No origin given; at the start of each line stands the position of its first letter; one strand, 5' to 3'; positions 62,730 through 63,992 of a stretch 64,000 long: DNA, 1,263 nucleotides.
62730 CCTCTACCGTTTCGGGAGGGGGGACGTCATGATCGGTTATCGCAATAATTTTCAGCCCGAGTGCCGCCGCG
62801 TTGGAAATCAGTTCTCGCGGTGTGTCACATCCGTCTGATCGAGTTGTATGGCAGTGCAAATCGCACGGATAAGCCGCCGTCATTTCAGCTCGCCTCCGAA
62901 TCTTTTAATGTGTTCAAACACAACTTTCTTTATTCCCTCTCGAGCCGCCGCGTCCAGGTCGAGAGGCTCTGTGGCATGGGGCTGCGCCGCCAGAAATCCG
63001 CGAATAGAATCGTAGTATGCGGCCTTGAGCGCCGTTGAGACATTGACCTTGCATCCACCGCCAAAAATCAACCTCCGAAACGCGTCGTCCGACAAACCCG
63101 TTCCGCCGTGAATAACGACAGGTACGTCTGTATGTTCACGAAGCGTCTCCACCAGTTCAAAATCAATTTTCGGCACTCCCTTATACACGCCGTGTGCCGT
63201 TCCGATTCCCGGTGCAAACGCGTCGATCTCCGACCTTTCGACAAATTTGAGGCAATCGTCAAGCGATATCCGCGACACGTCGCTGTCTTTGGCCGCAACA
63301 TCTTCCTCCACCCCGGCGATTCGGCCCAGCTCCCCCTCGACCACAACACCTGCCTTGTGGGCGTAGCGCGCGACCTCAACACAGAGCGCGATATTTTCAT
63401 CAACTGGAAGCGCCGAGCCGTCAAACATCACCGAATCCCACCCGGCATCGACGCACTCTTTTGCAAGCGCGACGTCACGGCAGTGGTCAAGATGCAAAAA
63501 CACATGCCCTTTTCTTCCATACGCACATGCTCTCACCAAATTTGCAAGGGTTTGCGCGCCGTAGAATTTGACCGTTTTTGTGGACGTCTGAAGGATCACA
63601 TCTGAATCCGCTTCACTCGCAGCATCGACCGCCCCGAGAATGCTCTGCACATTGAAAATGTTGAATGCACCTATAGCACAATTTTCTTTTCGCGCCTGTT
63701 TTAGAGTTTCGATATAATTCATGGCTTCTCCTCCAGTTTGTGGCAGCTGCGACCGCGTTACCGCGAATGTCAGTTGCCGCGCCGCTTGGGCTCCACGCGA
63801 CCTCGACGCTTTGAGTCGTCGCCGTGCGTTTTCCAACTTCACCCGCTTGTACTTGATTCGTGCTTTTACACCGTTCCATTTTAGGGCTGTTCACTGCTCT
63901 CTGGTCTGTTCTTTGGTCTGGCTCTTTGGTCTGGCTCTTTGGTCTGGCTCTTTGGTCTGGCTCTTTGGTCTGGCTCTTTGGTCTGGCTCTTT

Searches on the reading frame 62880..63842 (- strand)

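Call 69: search_protein_families(library=pfam, proteins=[window:62880-63842:-], max_evalue=0.00001)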
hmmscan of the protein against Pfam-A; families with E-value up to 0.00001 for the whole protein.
window:62880-63842:- (320 aa): 1 family
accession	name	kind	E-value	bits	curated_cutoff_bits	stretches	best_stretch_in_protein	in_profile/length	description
PF01116.26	F_bP_aldolase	-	6.1e-83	279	25.5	1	42-316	2-273/277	Fructose-bisphosphate aldolase class-II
